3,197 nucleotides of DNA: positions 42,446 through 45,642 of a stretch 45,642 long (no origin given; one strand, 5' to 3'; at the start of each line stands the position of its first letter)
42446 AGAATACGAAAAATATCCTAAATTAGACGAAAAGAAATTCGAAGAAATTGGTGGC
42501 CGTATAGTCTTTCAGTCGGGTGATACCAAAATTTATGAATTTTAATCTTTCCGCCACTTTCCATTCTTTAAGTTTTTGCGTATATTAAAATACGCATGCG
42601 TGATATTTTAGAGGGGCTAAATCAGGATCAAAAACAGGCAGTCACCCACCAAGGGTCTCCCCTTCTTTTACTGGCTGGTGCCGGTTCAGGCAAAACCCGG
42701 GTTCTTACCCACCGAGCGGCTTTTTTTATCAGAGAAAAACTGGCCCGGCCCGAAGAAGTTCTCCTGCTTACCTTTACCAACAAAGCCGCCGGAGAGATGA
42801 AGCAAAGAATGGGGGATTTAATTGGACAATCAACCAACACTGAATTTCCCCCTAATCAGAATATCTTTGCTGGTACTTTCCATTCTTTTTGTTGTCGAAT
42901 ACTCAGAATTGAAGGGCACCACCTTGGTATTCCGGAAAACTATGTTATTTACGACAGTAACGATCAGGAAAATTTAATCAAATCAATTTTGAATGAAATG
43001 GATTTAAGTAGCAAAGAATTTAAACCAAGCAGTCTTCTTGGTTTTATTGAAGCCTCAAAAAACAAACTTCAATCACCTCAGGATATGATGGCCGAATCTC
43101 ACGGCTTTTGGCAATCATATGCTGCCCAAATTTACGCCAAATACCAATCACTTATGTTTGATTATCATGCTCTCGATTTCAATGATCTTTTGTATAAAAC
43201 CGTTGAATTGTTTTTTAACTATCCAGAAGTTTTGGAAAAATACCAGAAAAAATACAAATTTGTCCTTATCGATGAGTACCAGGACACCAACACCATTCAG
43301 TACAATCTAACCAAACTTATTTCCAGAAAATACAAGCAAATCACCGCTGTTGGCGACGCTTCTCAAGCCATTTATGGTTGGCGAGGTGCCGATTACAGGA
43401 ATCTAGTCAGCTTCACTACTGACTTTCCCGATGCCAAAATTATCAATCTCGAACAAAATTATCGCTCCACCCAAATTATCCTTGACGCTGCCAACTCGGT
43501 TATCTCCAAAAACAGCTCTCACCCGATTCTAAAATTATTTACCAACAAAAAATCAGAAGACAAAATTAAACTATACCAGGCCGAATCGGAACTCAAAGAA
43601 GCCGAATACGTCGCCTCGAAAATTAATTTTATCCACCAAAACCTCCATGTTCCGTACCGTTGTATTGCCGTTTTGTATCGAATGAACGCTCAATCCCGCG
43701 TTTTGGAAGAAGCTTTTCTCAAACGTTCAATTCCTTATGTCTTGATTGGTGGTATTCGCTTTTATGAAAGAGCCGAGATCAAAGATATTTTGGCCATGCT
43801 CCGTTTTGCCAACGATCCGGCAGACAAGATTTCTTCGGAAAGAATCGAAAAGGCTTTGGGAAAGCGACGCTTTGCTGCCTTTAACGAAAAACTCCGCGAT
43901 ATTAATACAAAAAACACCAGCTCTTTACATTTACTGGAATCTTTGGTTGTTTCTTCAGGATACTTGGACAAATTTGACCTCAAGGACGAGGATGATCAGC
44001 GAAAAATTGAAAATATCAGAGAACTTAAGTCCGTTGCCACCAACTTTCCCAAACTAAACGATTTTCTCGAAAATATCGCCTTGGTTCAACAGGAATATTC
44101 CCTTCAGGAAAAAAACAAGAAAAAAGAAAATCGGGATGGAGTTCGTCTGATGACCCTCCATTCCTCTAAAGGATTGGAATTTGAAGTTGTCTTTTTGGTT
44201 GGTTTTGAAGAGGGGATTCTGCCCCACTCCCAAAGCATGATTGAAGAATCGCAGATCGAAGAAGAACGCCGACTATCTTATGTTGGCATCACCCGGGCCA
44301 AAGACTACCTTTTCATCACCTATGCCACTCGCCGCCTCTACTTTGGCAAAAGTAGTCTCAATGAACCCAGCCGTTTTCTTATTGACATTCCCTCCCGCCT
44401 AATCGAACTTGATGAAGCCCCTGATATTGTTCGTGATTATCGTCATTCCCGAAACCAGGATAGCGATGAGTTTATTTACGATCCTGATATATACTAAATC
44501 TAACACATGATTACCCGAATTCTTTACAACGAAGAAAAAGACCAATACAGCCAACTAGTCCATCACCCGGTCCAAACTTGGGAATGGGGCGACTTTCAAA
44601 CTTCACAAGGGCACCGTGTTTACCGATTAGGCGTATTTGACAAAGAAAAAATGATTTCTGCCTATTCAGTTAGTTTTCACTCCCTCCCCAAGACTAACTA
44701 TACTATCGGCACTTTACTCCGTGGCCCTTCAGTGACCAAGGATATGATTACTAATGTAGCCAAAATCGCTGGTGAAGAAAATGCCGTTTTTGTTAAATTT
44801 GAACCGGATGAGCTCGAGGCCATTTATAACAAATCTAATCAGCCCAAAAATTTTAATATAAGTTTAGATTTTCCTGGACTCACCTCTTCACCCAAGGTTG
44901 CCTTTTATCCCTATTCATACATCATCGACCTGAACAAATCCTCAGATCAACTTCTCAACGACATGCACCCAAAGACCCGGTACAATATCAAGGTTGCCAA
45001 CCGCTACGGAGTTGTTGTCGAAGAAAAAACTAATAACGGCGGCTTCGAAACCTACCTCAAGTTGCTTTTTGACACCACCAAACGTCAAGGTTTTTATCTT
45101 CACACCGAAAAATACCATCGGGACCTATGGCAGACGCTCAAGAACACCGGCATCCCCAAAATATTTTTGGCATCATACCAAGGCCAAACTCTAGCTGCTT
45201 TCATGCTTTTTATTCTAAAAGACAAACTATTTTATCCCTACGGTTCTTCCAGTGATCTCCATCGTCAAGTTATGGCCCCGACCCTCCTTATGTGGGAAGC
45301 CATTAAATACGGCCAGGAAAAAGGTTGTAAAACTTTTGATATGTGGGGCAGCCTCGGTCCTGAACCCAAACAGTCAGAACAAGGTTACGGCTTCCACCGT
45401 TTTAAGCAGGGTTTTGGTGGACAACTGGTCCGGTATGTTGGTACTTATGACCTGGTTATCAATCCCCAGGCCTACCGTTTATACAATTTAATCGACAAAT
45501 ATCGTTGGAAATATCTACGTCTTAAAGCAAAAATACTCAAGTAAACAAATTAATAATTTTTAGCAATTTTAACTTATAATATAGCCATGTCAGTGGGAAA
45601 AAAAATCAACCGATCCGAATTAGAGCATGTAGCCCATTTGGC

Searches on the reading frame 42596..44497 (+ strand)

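Call 69: search_protein_families(library=pfam, proteins=[window:42596-44497:+], max_evalue=0.001)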
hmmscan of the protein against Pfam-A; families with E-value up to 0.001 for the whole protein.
window:42596-44497:+ (633 aa): 6 families
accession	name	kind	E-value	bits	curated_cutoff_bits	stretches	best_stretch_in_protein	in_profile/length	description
PF00580.27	UvrD-helicase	-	2.3e-85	287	23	1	8-278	1-271/271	UvrD/REP helicase N-terminal domain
PF13361.12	UvrD_C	-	7e-64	216.9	25.6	2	283-446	1-161/350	UvrD-like helicase C-terminal domain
PF13245.12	AAA_19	-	5.9e-23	81.9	25.1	1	12-261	1-132/134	AAA domain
PF13538.12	UvrD_C_2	-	1.9e-08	34.5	27.4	1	516-574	2-51/52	UvrD-like helicase C-terminal domain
PF13604.12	AAA_30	-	3.9e-07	30.4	27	1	8-73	2-67/191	AAA domain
PF01443.25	Viral_helicase1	-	8.4e-06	26.2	21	0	509-574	170-226/228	Viral superfamily 1 RNA helicase core domain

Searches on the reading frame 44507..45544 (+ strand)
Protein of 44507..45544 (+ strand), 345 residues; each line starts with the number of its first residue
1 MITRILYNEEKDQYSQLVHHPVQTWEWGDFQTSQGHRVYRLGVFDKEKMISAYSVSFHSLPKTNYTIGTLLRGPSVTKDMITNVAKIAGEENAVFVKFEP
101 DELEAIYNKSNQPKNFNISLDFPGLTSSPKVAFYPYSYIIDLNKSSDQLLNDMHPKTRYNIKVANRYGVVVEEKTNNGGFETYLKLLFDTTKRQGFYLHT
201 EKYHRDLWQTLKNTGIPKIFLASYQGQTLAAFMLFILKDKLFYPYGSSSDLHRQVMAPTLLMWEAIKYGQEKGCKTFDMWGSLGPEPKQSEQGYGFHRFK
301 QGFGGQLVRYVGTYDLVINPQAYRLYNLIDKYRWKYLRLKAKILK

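Call 69: search_protein_families(library=pfam, proteins=[window:44507-45544:+], max_evalue=0.001)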
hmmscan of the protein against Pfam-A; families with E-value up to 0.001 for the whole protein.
window:44507-45544:+ (345 aa): 2 families
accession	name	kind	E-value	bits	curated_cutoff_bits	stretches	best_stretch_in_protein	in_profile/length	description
PF02388.22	FemAB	-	1.5e-37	129.8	24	2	9-214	4-230/406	FemAB family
PF13480.13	Acetyltransf_6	-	2.6e-10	41.1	22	1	158-281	8-136/143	Acetyltransferase (GNAT) domain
